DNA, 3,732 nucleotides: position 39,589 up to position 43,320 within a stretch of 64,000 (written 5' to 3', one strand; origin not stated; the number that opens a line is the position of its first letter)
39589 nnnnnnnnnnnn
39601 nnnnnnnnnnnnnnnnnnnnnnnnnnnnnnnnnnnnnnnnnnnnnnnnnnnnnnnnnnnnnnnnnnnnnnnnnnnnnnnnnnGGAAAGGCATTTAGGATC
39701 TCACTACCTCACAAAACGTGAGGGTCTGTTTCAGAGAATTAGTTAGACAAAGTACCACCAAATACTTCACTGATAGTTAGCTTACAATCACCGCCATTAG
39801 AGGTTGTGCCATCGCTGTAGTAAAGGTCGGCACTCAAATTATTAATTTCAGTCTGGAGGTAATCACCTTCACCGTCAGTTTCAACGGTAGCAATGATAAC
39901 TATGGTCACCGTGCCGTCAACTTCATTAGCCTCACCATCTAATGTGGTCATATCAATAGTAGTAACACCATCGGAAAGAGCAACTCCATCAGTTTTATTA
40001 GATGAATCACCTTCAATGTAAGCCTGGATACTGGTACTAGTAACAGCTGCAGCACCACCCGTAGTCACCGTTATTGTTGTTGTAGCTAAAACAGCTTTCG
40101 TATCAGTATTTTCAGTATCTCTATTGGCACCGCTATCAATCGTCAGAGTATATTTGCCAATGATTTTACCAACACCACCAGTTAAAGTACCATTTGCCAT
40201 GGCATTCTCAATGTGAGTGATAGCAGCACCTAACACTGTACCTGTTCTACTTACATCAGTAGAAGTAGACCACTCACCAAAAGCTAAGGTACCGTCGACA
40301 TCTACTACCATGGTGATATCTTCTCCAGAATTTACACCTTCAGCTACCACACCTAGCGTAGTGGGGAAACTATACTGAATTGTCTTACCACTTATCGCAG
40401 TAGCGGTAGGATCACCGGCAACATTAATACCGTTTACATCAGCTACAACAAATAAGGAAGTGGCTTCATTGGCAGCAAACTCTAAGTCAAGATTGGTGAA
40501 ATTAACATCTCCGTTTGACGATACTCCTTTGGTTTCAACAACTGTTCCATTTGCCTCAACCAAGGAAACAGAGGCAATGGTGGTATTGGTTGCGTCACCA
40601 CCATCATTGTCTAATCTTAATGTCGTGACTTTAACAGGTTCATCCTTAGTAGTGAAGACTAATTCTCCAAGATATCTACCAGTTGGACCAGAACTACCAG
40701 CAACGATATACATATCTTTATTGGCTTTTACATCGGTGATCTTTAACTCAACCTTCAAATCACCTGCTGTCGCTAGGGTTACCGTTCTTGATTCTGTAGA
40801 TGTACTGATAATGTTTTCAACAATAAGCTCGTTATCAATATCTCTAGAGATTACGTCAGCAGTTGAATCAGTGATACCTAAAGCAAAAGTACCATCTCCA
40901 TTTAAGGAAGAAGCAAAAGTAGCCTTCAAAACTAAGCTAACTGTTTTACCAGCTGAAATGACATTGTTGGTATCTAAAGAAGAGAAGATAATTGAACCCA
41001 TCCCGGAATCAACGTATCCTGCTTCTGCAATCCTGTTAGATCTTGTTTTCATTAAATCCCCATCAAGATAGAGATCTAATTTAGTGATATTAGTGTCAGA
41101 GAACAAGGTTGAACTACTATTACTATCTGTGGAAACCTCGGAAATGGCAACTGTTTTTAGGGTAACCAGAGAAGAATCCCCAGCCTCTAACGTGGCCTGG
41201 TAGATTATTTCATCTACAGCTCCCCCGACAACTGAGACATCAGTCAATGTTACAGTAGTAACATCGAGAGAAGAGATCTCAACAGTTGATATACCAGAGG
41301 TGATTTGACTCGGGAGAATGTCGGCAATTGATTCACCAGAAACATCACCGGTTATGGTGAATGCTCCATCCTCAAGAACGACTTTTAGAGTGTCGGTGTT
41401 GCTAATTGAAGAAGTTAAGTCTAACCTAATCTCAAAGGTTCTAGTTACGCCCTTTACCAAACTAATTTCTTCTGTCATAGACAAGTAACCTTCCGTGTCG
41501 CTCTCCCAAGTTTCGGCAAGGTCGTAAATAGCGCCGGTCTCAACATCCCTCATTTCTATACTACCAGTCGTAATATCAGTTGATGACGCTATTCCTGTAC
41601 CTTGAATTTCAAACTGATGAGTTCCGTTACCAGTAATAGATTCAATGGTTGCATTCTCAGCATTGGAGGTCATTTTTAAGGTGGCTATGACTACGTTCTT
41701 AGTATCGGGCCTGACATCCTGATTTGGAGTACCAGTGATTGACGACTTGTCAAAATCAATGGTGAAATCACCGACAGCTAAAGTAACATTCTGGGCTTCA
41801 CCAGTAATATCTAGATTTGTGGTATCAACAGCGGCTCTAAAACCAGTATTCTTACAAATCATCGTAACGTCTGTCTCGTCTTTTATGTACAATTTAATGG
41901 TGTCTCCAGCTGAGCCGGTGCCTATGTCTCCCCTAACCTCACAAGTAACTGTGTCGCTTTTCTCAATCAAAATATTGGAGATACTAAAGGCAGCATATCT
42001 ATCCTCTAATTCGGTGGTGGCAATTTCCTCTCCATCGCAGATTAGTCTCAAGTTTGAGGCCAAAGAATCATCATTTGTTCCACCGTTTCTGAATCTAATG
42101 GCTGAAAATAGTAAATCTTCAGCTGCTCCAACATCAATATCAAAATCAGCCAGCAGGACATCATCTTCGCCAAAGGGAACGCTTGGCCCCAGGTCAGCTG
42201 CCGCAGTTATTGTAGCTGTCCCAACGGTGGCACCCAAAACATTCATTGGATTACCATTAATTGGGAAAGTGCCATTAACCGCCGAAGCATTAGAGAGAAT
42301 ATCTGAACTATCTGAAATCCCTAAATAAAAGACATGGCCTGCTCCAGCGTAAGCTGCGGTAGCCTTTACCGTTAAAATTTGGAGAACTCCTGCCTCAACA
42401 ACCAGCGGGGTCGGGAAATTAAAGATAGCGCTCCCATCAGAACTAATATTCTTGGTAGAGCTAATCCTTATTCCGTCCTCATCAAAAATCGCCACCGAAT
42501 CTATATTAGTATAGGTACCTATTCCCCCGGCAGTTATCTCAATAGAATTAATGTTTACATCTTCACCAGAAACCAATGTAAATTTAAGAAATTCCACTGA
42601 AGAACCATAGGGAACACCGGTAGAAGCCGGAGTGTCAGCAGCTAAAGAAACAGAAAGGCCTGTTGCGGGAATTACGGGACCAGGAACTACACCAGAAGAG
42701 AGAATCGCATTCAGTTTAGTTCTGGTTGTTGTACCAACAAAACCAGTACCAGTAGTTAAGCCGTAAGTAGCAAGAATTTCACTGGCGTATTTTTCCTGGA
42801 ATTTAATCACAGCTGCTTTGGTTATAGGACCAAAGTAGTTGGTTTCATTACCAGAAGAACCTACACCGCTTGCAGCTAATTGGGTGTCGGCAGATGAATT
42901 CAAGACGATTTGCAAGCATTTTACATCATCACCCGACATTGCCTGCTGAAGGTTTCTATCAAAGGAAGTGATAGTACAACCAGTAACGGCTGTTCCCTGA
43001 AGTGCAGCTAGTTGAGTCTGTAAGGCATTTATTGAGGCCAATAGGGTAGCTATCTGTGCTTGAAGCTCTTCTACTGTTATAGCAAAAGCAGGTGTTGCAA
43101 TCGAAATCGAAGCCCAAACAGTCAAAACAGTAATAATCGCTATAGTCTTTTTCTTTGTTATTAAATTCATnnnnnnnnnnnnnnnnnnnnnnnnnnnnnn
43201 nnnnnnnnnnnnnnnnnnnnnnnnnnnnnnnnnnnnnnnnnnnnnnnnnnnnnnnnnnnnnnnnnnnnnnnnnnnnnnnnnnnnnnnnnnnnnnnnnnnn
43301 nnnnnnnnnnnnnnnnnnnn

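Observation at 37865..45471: ECF sigma / anti-sigma / DeoR-type regulator upstream of two envelope proteins that share a coiled-coil + PG-binding anchoring cassette at opposite termini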

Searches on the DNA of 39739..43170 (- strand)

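Call 84: search_with_rna_model(model_id=R1, source=L103, max_evalue=1, show_alignments=1)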
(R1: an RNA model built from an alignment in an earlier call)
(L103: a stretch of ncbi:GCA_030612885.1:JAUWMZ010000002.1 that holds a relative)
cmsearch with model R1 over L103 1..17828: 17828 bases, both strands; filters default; matches with E-value up to 1: 1.
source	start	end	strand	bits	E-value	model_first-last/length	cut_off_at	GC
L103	6679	6771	+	13.3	0.098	1-86/86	no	0.27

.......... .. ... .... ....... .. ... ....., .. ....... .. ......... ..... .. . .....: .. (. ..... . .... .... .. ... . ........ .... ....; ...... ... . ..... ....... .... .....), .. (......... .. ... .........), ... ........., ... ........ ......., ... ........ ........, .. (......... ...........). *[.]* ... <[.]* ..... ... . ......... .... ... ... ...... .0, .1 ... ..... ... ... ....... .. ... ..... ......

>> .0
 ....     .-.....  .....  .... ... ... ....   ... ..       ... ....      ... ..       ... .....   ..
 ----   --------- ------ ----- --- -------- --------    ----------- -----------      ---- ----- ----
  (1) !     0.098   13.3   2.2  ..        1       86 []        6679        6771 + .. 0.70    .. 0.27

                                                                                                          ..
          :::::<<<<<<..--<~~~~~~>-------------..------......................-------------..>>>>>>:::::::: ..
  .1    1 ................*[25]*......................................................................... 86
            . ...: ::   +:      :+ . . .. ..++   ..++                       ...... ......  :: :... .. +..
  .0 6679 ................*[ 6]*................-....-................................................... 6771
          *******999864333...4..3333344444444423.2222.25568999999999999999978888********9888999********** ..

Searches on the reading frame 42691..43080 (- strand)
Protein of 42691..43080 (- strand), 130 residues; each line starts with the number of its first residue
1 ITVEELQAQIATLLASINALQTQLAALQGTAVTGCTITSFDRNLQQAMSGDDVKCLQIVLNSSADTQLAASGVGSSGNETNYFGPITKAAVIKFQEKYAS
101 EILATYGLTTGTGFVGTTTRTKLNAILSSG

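Call 68: search_protein_families(library=pfam, proteins=[window:42691-43080:-], max_evalue=10)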
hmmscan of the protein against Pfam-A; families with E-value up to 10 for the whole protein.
window:42691-43080:- (130 aa): 1 family
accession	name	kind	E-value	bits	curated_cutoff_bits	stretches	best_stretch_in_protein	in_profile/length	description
PF01471.23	PG_binding_1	-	2.3e-06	28.1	23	1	52-98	4-41/57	Putative peptidoglycan binding domain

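Call 69: search_protein_representatives(alignment_id=A7)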
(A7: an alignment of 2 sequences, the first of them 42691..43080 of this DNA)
Query: 2 sequences, 142 profile positions. Proteins with E-value up to 0.001 (for the whole library): 14547; up to 1e-10: 6346; up to 1e-30: 426. The best 150 are listed.
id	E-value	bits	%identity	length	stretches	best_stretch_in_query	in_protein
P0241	2.0e-90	316.4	-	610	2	2-141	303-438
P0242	1.4e-79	281.3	-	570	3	3-138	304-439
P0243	3.2e-73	260.7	-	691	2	11-139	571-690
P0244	2.2e-63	228.8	-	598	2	49-141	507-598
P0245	8.5e-62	223.6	-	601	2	11-142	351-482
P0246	4.1e-58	211.7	-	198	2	61-141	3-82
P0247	1.4e-54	200.3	-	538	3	42-140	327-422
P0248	1.7e-54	200.0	-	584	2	3-139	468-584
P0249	3.9e-54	198.8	-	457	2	50-139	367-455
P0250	5.2e-53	195.2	-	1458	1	3-137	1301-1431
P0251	5.9e-53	195.0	-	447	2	45-141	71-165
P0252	9.1e-53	194.4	-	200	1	10-142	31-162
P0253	1.2e-52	194.0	-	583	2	10-141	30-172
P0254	3.9e-52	192.3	-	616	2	49-140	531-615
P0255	4.6e-52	192.1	-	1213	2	46-139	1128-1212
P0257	6.3e-51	188.4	-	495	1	2-141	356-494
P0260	1.1e-50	187.6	-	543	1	5-139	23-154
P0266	3.4e-48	179.6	-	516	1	3-140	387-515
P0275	6.9e-47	175.3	-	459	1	2-139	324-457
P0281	2.7e-46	173.4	-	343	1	5-141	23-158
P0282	2.7e-46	173.4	-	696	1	2-140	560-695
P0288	1.1e-45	171.4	-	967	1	2-140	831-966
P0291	1.9e-45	170.6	-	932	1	4-140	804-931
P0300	1.0e-44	168.2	-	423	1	9-141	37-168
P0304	2.2e-44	167.2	-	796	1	5-141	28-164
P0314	8.2e-44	165.3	-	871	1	9-141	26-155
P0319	1.5e-43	164.4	-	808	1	2-140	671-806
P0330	1.7e-42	161.1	-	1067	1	3-140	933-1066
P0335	2.6e-42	160.4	-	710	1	5-141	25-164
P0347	1.7e-41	157.8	-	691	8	29-140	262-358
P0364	7.8e-41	155.7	-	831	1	3-140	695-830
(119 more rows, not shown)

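Call 70: search_protein_families(library=pfam, proteins=[P0257, P0266, P0275, P0282, P0288, P0291, P0319, P0330, P0364, P0250], max_evalue=0.001)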
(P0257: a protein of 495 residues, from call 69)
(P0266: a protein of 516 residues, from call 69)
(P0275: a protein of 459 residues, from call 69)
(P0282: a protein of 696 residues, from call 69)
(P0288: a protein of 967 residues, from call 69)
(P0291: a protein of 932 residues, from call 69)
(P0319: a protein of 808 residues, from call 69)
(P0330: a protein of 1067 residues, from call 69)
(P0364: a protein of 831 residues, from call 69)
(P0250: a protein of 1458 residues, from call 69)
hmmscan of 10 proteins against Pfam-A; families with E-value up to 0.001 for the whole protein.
P0257 (495 aa): 1 family
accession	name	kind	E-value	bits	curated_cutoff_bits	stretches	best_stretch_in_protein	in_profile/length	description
PF01471.23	PG_binding_1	-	0.00013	22.5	23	0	437-463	18-41/57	Putative peptidoglycan binding domain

P0266 (516 aa): 4 families
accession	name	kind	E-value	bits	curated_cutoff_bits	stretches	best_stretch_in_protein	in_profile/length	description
PF16656.11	Pur_ac_phosph_N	-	2.1e-10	41.4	30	1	294-373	4-92/93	Purple acid Phosphatase, N-terminal domain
PF00041.27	fn3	-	5.1e-09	36.7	25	1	187-265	2-81/84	Fibronectin type III domain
PF16655.11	PhoD_N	-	6.9e-06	27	30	0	131-166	44-79/90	PhoD-like phosphatase, N-terminal domain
PF01471.23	PG_binding_1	-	0.00044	20.8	23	0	437-485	2-41/57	Putative peptidoglycan binding domain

P0275 (459 aa): 1 family
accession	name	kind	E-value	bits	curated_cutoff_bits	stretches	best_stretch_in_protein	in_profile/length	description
PF17957.7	Big_7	-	4.1e-05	24.6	24.1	1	205-275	1-68/70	Bacterial Ig domain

P0282 (696 aa): 0 families

P0288 (967 aa): 4 families
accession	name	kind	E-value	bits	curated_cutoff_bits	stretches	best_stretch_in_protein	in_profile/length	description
PF07581.17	Glug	-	1.3e-28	97.8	20.5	5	431-455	2-28/28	The GLUG motif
PF13385.13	Laminin_G_3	-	4.6e-20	72.7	27.6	1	558-666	32-151/151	Concanavalin A-like lectin/glucanases superfamily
PF13205.12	Big_5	-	4.5e-17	63.1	23.6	1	685-795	2-104/105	Bacterial Ig-like domain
PF01471.23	PG_binding_1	-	4.7e-06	27.1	23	1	902-936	8-41/57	Putative peptidoglycan binding domain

P0291 (932 aa): 4 families
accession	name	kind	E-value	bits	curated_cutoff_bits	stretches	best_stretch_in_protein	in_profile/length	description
PF13229.12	Beta_helix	-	2.2e-17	63.6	25.9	2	333-520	2-158/158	Right handed beta helix region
PF05048.19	NosD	-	8.3e-13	48.7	23.6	2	445-602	40-181/212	Periplasmic copper-binding protein (NosD)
PF16656.11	Pur_ac_phosph_N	-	2.5e-06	28.4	30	1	709-784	8-92/93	Purple acid Phosphatase, N-terminal domain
PF00041.27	fn3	-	0.00049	20.7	25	1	703-774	4-74/84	Fibronectin type III domain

P0319 (808 aa): 4 families
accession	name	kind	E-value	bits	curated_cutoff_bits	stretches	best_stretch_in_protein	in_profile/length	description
PF16656.11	Pur_ac_phosph_N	-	5.8e-10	40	30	1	574-648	12-93/93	Purple acid Phosphatase, N-terminal domain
PF00041.27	fn3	-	1.8e-09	38.1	25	1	455-528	2-79/84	Fibronectin type III domain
PF13715.12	CarbopepD_reg_2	-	5.2e-08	33.2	32.2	0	209-265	1-57/88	CarboxypepD_reg-like domain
PF16655.11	PhoD_N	-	0.00012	23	30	0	606-639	54-86/90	PhoD-like phosphatase, N-terminal domain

P0330 (1067 aa): 4 families
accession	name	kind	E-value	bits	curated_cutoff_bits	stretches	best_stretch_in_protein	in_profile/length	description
PF13620.12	CarboxypepD_reg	-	5.3e-15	56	32.3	2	24-104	1-79/82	Carboxypeptidase regulatory-like domain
PF13715.12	CarbopepD_reg_2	-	1e-09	38.7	32.2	0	25-66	1-39/88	CarboxypepD_reg-like domain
PF00041.27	fn3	-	1.7e-05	25.4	25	1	658-730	1-69/84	Fibronectin type III domain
PF07210.18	DUF1416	-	0.00037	20.8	23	0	20-79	17-75/97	Protein of unknown function (DUF1416)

P0364 (831 aa): 1 family
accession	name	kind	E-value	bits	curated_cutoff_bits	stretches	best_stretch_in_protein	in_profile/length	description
PF00041.27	fn3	-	3.9e-07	30.6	25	1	133-203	2-74/84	Fibronectin type III domain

P0250 (1458 aa): 9 families
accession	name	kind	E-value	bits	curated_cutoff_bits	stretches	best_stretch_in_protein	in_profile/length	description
PF13620.12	CarboxypepD_reg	-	5.6e-30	104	32.3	3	750-838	1-81/82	Carboxypeptidase regulatory-like domain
PF13715.12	CarbopepD_reg_2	-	4.2e-11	43.2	32.2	0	751-844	1-82/88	CarboxypepD_reg-like domain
PF23194.1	NOMO_5th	-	9e-11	42.5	27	0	780-830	28-83/89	NOMO fifth transthyretin-like domain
PF00041.27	fn3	-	4.7e-10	40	25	2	1086-1169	7-80/84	Fibronectin type III domain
PF16656.11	Pur_ac_phosph_N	-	6.9e-07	30.2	30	1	1204-1270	11-84/93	Purple acid Phosphatase, N-terminal domain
PF14686.12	fn3_3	-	3.5e-06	27.1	24.4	0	786-833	29-74/75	Polysaccharide lyase family 4, domain II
PF16655.11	PhoD_N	-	0.00037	21.4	30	0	1238-1271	54-87/90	PhoD-like phosphatase, N-terminal domain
PF08308.17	PEGA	-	0.00063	20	20.8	0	152-192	21-58/71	PEGA domain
PF01471.23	PG_binding_1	-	0.00095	19.7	23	0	1373-1404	11-41/57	Putative peptidoglycan binding domain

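Call 71: search_protein_families(library=pfam, proteins=[P0260, P0281, P0304, P0314, P0300, P0335, P0241, P0245, P0253, P0347], max_evalue=0.001)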
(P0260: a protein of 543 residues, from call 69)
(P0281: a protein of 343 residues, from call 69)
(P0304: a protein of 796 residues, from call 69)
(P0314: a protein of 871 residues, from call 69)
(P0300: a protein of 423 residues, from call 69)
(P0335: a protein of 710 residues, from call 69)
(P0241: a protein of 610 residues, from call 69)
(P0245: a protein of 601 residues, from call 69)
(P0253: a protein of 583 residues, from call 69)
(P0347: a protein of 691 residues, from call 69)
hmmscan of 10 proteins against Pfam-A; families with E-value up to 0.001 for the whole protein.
P0260 (543 aa): 1 family
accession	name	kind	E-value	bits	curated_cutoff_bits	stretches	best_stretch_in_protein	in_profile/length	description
PF01471.23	PG_binding_1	-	8e-06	26.4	23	1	77-125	2-41/57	Putative peptidoglycan binding domain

P0281 (343 aa): 1 family
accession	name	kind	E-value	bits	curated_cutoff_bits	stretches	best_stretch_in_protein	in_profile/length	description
PF01471.23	PG_binding_1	-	0.0007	20.2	23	0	105-127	19-41/57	Putative peptidoglycan binding domain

P0304 (796 aa): 1 family
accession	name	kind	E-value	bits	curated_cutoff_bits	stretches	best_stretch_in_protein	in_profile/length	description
PF01471.23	PG_binding_1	-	0.00028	21.4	23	0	101-158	18-57/57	Putative peptidoglycan binding domain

P0314 (871 aa): 2 families
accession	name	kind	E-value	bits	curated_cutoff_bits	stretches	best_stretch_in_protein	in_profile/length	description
PF14873.11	BNR_assoc_N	-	9.6e-05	22.5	25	0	499-553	22-77/153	N-terminal domain of BNR-repeat neuraminidase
PF01471.23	PG_binding_1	-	0.00018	22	23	0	76-124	2-41/57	Putative peptidoglycan binding domain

P0300 (423 aa): 2 families
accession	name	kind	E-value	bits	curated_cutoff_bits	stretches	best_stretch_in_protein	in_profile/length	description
PF01471.23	PG_binding_1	-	7.2e-05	23.3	23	1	103-137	8-41/57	Putative peptidoglycan binding domain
PF14282.11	FlxA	-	0.00013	22.5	26.3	1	35-68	40-73/101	FlxA-like protein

P0335 (710 aa): 1 family
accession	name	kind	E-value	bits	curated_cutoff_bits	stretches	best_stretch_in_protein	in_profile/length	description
PF01471.23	PG_binding_1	-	0.00034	21.2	23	1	85-133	2-41/57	Putative peptidoglycan binding domain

P0241 (610 aa): 2 families
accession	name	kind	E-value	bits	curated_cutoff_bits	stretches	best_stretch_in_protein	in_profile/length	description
PF01471.23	PG_binding_1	-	9.2e-10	39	23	0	549-580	11-41/57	Putative peptidoglycan binding domain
PF23174.1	bHLH_ILI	-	0.00087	20.1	27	0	494-511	4-21/75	ILI bHLH domain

P0245 (601 aa): 3 families
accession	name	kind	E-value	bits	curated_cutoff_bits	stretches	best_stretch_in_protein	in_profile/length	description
PF01471.23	PG_binding_1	-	2e-08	34.8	23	0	548-570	19-41/57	Putative peptidoglycan binding domain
PF13290.12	CHB_HEX_C_1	-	1.1e-07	32.1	22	1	52-123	1-65/67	Chitobiase/beta-hexosaminidase C-terminal domain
PF13287.12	Fn3_assoc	-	4.6e-07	30.3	23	1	63-127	1-59/59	Fn3 associated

P0253 (583 aa): 2 families
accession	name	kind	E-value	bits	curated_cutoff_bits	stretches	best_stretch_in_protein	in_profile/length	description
PF01551.29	Peptidase_M23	-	6.6e-31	106.8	28.7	1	454-547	3-96/96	Peptidase family M23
PF01471.23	PG_binding_1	-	2e-10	41.1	23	1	215-286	3-56/57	Putative peptidoglycan binding domain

P0347 (691 aa): 5 families
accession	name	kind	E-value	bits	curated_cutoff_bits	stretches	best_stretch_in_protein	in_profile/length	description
PF01471.23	PG_binding_1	-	2.8e-92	303.3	23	8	34-89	2-57/57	Putative peptidoglycan binding domain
PF12890.13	DHOase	-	3.4e-09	37.4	21.2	0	81-120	69-108/142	Dihydro-orotase-like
PF24781.2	FANCA_helical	-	1.7e-05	25.6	28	0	64-78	10-24/82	FANCA helical domain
PF24252.1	CdrL_M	-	3e-05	24.6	27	0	81-102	2-22/77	CdrL-like, middle region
PF09388.15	SpoOE-like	-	0.00045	20.6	23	0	85-100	8-23/42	Spo0E like sporulation regulatory protein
